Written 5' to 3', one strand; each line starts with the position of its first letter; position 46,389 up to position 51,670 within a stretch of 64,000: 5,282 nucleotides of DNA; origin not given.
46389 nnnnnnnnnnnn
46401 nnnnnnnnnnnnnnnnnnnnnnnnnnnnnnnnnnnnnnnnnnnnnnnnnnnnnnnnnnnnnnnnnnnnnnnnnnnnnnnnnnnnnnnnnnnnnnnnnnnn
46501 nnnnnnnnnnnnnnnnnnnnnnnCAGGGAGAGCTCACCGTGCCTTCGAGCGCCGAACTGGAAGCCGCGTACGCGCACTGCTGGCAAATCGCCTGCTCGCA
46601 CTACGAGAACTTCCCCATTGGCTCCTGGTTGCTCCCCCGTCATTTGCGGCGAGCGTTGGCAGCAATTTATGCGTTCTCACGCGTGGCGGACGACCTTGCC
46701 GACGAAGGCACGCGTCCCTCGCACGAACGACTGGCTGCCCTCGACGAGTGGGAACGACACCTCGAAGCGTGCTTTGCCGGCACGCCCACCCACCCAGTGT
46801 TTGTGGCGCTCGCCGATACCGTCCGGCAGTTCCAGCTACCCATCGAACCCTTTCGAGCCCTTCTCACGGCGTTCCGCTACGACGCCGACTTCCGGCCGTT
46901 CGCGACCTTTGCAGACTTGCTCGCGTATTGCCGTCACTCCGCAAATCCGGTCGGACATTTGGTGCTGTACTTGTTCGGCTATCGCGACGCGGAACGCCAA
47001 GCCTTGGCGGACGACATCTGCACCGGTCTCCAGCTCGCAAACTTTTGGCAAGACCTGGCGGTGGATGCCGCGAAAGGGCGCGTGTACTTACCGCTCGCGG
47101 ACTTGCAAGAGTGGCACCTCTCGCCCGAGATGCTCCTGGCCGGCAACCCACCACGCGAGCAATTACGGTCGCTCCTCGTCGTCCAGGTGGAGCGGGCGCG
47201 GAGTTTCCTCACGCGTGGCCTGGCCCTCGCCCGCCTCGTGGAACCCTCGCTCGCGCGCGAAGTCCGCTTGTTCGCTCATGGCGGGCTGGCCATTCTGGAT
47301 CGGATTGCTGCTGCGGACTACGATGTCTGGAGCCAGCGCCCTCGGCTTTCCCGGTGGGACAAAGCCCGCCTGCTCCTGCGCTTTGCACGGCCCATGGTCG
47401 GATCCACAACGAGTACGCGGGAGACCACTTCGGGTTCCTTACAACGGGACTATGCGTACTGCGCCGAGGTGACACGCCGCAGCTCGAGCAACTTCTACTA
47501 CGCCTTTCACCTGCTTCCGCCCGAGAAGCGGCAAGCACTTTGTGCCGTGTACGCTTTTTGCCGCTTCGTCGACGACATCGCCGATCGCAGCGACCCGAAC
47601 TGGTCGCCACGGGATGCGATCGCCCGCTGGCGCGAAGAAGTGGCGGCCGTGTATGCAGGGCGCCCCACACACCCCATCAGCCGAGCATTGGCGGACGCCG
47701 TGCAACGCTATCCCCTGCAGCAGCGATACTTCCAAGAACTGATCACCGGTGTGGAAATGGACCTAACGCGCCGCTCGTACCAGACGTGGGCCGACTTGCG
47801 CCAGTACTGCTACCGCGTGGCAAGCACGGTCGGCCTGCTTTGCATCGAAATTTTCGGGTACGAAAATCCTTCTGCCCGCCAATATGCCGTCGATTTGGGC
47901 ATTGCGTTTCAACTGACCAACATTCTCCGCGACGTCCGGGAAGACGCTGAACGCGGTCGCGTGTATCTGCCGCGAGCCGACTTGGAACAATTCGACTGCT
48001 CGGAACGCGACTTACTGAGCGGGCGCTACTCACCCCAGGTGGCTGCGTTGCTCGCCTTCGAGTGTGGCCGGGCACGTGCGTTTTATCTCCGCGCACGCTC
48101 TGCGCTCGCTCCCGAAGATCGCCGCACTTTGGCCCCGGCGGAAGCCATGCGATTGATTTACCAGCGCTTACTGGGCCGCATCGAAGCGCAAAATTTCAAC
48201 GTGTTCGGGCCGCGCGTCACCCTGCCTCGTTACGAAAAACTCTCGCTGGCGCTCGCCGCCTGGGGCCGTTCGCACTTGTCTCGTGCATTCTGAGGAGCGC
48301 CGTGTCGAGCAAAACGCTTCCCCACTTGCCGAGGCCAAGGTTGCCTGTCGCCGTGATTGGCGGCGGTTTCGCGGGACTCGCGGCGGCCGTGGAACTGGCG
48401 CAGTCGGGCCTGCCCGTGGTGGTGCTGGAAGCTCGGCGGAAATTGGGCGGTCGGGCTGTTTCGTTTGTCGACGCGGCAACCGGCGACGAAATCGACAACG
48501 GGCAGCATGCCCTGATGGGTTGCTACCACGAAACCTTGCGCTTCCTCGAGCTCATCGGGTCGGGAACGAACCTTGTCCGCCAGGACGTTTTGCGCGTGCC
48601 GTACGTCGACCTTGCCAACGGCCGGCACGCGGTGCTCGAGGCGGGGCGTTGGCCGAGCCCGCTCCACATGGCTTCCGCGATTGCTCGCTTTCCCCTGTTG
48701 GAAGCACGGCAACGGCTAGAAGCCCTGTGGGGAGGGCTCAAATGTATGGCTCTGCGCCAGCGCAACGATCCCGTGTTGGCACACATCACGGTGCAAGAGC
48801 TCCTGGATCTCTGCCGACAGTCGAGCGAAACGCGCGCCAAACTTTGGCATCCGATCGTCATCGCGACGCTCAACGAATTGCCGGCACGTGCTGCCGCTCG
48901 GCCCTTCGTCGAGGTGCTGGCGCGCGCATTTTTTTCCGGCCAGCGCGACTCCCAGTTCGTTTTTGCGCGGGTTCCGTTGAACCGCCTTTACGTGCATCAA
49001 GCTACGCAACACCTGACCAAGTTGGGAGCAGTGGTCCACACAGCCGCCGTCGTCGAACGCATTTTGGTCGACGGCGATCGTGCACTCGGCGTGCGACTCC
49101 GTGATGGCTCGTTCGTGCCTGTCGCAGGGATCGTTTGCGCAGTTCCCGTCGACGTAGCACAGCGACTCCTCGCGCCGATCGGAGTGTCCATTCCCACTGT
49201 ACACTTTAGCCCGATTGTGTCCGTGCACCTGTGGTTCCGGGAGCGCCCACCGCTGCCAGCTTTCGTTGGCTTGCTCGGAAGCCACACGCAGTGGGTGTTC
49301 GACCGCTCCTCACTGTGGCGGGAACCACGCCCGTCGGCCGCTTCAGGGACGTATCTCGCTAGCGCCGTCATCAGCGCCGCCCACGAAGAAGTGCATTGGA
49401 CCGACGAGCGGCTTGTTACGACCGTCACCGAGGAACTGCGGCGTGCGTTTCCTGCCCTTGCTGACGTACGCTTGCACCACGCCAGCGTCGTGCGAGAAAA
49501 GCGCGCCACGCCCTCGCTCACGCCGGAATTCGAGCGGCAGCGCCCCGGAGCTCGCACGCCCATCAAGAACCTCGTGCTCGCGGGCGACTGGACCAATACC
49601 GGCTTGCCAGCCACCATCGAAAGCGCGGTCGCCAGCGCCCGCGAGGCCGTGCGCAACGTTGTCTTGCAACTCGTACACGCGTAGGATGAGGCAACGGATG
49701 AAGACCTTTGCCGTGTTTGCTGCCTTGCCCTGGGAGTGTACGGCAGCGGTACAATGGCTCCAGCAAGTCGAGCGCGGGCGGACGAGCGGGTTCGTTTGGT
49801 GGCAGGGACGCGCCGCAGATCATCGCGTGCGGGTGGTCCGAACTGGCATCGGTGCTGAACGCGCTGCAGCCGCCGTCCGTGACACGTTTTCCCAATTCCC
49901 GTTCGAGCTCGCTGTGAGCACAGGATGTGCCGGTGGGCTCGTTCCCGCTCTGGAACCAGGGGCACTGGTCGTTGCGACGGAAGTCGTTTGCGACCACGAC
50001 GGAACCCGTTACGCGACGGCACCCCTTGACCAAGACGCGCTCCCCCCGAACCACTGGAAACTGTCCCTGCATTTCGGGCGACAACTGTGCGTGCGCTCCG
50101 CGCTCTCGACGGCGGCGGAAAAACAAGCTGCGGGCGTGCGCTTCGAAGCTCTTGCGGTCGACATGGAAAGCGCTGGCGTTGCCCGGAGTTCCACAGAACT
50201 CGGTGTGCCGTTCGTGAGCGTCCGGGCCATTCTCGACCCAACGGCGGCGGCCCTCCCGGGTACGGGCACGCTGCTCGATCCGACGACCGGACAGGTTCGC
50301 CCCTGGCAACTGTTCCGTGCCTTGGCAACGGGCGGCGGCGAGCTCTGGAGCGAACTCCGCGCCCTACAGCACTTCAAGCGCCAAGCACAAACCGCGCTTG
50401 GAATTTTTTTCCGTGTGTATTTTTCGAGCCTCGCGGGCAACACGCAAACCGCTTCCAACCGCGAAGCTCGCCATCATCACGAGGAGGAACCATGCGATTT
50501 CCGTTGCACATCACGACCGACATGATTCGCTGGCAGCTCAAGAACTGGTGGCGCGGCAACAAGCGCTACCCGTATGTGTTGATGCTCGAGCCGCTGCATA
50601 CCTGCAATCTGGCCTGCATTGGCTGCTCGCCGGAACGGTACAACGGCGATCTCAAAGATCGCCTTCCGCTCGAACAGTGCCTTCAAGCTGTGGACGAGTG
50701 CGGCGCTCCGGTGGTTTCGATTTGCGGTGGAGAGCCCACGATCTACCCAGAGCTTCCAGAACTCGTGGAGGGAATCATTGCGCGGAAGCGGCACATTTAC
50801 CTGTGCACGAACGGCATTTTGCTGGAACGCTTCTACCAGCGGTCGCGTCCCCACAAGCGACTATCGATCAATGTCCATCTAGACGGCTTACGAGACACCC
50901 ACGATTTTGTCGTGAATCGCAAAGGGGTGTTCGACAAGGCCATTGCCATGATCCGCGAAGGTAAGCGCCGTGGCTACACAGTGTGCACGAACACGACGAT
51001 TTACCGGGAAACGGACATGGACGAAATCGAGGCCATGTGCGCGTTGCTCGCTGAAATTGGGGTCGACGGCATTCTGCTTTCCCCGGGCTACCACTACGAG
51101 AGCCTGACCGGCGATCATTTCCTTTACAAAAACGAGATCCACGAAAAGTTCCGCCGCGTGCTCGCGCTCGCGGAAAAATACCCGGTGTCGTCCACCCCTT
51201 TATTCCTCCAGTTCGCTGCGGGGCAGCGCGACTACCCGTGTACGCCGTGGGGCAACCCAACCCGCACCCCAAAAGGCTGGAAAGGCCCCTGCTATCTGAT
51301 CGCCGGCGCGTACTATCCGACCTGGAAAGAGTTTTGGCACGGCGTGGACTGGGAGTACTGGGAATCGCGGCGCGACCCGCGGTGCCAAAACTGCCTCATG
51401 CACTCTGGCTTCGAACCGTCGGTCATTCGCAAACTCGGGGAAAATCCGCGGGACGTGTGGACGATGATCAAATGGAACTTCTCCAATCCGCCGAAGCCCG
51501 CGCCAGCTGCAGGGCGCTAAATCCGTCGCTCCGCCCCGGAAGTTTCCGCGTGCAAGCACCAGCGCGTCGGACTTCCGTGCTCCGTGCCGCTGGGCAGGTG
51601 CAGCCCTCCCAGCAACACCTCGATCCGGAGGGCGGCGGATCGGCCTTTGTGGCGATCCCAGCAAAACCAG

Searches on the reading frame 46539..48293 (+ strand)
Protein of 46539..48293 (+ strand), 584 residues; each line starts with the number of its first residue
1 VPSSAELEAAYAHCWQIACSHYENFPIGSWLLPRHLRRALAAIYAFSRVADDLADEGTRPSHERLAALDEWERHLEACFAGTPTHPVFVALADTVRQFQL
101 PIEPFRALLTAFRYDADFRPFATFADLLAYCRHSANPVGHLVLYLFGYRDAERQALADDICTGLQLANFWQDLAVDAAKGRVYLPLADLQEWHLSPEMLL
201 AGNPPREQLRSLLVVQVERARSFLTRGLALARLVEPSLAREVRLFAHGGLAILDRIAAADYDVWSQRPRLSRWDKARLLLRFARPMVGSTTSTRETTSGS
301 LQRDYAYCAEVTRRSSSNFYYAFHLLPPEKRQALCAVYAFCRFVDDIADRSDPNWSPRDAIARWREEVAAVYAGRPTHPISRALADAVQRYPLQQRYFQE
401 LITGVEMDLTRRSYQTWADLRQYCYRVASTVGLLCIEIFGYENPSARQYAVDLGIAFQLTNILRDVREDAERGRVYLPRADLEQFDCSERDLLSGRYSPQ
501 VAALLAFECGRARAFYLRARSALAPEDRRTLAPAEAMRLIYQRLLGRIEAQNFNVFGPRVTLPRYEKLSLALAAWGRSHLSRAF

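Call 72: search_protein_families(library=pfam, proteins=[window:46539-48293:+], max_evalue=0.00001)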
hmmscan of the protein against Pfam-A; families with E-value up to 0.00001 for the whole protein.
window:46539-48293:+ (584 aa): 1 family
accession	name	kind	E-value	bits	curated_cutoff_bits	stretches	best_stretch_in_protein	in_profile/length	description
PF00494.24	SQS_PSY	-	3.9e-156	518.9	26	2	313-566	2-263/263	Squalene/phytoene synthase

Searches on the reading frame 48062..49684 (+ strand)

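Call 72: search_protein_families(library=pfam, proteins=[window:48062-49684:+], max_evalue=0.00001)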
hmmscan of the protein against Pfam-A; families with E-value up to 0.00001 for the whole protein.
window:48062-49684:+ (540 aa): 6 families
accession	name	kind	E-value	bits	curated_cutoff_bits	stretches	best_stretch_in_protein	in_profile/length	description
PF01593.30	Amino_oxidase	-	2.3e-45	156.2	19.8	1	103-533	1-442/443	Flavin containing amine oxidoreductase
PF13450.12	NAD_binding_8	-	2.1e-12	47.6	21.9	1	98-161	1-64/68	NAD(P)-binding Rossmann-like domain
PF01266.30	DAO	-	3.6e-12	46.9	27.9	1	96-167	2-76/353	FAD dependent oxidoreductase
PF12831.13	FAD_oxidored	-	3.6e-08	33.6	27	1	96-158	2-64/416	FAD dependent oxidoreductase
PF07992.20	Pyr_redox_2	-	4e-08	33.5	26.1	0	96-128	3-35/291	Pyridine nucleotide-disulphide oxidoreductase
PF00890.30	FAD_binding_2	-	2.2e-06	27.6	20.4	1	96-132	2-38/414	FAD binding domain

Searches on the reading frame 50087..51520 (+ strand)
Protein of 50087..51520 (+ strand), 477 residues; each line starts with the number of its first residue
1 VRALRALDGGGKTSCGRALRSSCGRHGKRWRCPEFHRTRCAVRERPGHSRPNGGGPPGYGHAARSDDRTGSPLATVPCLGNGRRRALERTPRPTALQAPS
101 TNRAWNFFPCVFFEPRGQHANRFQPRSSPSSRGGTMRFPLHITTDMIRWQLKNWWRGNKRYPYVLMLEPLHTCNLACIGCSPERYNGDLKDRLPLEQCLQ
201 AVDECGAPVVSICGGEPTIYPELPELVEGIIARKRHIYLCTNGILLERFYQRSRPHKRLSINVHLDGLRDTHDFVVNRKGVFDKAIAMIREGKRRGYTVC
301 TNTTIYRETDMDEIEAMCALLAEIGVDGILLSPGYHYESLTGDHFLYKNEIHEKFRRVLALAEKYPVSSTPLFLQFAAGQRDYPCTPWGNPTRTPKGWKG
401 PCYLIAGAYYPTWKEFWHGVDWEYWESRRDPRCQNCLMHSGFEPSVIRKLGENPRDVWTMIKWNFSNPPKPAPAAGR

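Call 72: search_protein_families(library=pfam, proteins=[window:50087-51520:+], max_evalue=0.00001)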
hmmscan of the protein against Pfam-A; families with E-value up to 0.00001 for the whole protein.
window:50087-51520:+ (477 aa): 2 families
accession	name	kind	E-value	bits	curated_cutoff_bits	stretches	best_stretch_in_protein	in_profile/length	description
PF11946.13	DUF3463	-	4.2e-43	146.8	31.3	1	330-459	2-133/134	Domain of unknown function (DUF3463)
PF04055.27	Radical_SAM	-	7.1e-21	75.5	29.5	1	169-320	3-165/166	Radical SAM superfamily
